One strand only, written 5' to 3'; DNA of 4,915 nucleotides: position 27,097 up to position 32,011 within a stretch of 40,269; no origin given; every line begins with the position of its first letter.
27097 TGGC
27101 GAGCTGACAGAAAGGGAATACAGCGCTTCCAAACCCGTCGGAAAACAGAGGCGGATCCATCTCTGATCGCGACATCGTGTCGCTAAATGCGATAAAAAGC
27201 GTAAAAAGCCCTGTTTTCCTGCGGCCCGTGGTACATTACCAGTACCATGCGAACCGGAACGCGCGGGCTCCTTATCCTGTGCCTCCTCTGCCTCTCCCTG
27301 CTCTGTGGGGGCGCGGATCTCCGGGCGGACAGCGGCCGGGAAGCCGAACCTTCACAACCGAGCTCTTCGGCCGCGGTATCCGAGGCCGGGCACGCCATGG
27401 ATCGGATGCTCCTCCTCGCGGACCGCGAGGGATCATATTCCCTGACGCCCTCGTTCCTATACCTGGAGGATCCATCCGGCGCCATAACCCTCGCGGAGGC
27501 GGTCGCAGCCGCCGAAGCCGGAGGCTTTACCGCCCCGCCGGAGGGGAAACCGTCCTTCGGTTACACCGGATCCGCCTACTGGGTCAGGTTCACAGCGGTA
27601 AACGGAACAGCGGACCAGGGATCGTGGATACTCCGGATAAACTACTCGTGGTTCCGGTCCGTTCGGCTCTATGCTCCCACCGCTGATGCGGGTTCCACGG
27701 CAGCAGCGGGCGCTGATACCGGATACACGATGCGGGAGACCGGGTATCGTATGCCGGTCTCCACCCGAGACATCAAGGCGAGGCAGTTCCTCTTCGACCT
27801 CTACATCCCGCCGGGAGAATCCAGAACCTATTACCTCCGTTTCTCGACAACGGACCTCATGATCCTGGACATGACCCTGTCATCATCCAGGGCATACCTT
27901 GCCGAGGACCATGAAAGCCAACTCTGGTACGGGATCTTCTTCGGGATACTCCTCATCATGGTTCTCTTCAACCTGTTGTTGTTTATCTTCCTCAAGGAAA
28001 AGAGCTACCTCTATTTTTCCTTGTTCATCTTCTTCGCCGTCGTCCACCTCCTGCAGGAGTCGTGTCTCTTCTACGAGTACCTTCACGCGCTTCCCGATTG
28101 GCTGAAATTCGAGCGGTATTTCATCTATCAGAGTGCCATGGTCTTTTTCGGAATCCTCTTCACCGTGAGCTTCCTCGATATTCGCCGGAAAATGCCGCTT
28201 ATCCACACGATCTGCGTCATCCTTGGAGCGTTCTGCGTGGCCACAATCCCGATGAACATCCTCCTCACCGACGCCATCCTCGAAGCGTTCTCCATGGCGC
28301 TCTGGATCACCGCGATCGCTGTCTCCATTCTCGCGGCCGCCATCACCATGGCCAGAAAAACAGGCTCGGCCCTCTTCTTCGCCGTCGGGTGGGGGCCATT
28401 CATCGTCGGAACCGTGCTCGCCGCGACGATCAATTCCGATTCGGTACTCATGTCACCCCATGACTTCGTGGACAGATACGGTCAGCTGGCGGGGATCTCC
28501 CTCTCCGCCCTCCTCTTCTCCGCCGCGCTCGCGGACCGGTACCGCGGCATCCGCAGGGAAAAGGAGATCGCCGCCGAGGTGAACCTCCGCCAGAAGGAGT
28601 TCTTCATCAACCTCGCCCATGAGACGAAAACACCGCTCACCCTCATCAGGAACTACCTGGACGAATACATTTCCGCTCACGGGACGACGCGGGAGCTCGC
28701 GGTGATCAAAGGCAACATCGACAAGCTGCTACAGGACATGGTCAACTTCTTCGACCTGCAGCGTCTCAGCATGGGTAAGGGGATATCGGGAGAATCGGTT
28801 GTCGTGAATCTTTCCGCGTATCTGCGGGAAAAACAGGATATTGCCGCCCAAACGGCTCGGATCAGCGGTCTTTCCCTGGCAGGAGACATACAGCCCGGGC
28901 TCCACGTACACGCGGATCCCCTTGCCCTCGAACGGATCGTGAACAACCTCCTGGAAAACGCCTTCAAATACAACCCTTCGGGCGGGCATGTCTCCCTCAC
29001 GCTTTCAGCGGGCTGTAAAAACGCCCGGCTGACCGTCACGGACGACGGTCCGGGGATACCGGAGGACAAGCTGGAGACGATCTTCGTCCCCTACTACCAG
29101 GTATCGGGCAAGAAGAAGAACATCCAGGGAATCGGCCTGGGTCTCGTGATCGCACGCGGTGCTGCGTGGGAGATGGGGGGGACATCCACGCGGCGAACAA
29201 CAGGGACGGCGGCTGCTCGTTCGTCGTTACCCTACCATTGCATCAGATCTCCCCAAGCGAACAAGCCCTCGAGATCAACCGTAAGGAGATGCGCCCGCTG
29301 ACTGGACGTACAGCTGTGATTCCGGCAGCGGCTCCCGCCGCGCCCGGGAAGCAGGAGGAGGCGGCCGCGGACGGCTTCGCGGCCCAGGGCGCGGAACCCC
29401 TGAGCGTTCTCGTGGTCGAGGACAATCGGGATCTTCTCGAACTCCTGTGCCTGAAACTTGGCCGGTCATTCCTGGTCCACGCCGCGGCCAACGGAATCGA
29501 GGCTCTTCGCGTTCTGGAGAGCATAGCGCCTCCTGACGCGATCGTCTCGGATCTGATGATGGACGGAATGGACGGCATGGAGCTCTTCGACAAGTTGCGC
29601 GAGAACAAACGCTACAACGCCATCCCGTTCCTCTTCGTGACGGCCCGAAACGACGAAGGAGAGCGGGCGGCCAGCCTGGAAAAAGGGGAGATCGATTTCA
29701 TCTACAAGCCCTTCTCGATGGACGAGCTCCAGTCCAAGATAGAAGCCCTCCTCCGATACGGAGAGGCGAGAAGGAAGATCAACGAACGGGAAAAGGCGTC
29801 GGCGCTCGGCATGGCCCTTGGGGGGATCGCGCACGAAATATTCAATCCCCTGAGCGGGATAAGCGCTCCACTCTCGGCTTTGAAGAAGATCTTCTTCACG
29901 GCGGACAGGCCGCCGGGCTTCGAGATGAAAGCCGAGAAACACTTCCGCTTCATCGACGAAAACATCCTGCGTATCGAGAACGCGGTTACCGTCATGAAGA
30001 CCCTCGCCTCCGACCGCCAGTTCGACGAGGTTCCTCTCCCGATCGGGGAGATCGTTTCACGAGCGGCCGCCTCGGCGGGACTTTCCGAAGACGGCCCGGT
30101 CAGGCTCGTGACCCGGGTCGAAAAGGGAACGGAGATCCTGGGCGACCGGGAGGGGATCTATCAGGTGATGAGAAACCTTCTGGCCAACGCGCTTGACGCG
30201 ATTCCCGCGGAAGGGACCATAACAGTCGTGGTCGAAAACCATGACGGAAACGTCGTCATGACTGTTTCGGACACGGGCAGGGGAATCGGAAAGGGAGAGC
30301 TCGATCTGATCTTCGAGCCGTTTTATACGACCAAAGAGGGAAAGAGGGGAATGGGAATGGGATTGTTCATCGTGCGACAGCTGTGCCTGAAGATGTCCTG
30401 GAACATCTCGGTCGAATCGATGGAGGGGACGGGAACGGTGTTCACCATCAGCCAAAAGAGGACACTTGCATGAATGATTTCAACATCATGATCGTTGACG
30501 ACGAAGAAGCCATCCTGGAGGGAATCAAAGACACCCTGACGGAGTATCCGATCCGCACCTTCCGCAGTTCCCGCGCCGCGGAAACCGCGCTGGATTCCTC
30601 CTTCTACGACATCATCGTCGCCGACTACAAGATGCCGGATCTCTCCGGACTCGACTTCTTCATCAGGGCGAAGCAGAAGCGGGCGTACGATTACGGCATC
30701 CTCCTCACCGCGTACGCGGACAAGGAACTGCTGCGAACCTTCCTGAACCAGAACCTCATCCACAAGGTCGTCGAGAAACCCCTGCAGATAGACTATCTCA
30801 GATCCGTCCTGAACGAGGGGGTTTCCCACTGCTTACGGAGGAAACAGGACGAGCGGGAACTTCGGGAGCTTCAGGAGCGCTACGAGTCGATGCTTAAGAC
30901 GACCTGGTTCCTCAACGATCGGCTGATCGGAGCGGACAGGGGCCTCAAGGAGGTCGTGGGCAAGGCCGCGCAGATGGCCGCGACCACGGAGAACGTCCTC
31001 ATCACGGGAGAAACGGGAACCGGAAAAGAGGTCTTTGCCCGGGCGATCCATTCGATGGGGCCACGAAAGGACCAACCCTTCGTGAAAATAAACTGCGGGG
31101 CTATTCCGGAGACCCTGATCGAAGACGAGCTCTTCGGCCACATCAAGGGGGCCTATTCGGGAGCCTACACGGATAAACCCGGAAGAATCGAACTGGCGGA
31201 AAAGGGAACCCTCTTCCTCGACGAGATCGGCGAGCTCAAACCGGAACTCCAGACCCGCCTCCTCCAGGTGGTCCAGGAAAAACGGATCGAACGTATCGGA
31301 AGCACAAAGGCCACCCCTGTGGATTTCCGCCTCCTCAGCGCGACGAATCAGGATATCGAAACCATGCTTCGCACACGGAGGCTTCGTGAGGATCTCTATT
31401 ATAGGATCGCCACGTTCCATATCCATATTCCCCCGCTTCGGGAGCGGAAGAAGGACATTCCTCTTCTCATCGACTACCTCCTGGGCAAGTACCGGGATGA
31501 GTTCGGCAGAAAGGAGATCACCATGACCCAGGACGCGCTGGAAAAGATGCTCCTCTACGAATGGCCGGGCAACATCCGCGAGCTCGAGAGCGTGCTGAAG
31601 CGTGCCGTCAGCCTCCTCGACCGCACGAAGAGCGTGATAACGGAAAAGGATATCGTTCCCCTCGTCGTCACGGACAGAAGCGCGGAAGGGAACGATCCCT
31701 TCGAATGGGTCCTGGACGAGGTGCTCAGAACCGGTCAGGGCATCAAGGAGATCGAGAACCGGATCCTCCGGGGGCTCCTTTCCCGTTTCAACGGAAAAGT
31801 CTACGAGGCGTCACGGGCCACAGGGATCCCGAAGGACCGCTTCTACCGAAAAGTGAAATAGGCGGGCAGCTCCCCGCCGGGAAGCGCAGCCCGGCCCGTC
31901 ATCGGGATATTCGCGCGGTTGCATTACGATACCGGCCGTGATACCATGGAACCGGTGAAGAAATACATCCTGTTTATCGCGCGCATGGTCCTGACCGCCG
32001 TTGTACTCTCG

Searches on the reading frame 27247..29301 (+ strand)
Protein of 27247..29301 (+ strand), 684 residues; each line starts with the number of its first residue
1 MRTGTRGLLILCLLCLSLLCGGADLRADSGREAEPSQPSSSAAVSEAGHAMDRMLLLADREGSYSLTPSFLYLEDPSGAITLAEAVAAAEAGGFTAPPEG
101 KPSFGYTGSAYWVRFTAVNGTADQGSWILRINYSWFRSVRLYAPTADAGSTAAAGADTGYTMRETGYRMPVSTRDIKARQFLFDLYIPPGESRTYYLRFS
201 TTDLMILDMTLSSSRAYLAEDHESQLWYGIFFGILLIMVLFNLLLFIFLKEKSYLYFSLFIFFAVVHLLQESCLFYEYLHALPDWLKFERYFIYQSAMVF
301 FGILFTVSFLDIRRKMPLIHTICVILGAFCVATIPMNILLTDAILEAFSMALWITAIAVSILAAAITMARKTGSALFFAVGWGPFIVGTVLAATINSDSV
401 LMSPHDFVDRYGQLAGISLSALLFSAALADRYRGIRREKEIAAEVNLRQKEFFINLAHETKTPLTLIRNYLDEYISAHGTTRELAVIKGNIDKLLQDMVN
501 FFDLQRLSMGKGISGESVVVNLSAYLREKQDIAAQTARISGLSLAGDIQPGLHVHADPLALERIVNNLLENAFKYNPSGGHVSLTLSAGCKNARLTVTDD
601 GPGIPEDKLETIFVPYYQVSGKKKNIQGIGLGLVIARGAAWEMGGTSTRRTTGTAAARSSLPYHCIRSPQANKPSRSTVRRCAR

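Call 46: search_protein_families(library=pfam, proteins=[window:27247-29301:+], max_evalue=0.001)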
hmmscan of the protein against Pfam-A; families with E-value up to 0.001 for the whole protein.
window:27247-29301:+ (684 aa): 4 families
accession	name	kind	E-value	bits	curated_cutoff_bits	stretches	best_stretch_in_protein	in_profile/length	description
PF07695.17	7TMR-DISM_7TM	-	4e-33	115.5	29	1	225-431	2-205/205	7TM diverse intracellular signalling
PF07696.17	7TMR-DISMED2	-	5.7e-32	111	22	1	69-212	3-135/136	7TMR-DISM extracellular 2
PF02518.31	HATPase_c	-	3.2e-22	79.5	26.4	1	557-651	2-95/111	Histidine kinase-, DNA gyrase B-, and HSP90-like ATPase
PF00512.31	HisKA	-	0.00029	21.3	26.9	1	449-507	2-63/66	His Kinase A (phospho-acceptor) domain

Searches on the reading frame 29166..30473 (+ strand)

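Call 46: search_protein_families(library=pfam, proteins=[window:29166-30473:+], max_evalue=0.001)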
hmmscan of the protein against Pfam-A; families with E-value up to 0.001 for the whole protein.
window:29166-30473:+ (435 aa): 4 families
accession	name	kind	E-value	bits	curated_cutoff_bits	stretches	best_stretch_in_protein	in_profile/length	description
PF02518.31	HATPase_c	-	4.3e-28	98.4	26.4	1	326-430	1-107/111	Histidine kinase-, DNA gyrase B-, and HSP90-like ATPase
PF00072.30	Response_reg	-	1e-19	71.1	30.2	1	81-192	1-110/111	Response regulator receiver domain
PF14501.12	HATPase_c_5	-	3.5e-05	24.1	22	1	330-421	5-93/102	GHKL domain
PF13581.12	HATPase_c_2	-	4.5e-05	23.9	27.4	0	337-426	42-123/127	Histidine kinase-like ATPase domain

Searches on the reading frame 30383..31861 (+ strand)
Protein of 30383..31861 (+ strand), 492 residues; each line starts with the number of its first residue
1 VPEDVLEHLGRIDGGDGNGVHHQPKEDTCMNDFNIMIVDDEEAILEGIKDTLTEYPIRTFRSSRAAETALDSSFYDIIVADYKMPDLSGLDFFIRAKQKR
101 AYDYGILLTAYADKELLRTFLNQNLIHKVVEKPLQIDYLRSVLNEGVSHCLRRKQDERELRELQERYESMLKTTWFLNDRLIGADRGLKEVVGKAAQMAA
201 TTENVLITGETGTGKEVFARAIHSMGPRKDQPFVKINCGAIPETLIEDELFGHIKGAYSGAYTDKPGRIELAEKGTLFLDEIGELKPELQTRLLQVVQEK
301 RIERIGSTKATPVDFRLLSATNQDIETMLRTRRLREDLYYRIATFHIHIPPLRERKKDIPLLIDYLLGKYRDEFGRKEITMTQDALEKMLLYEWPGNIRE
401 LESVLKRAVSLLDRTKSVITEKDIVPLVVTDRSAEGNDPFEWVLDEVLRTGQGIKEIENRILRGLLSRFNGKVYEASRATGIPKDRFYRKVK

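Call 46: search_protein_families(library=pfam, proteins=[window:30383-31861:+], max_evalue=0.001)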
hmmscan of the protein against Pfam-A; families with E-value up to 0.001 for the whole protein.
window:30383-31861:+ (492 aa): 7 families
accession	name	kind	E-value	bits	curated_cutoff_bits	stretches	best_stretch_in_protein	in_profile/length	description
PF00158.32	Sigma54_activat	-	2e-65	220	20.2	1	181-348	1-168/168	Sigma-54 interaction domain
PF14532.12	Sigma54_activ_2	-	4.9e-20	72.6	25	1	194-352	13-138/138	Sigma-54 interaction domain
PF25601.1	AAA_lid_14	-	7.7e-20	71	27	1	353-433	1-79/87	AAA+ ATPase lid domain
PF00072.30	Response_reg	-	2.8e-13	50.4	30.2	1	35-143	1-110/111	Response regulator receiver domain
PF01078.27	Mg_chelatase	-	7.1e-10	39.1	20.3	1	260-322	93-157/207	Magnesium chelatase, subunit ChlI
PF07728.20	AAA_5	-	6.5e-07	29.9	22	1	204-323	1-123/139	AAA domain (dynein-related subfamily)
PF07724.20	AAA_2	-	1.8e-05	25.3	27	1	204-315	5-114/166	AAA domain (Cdc48 subfamily)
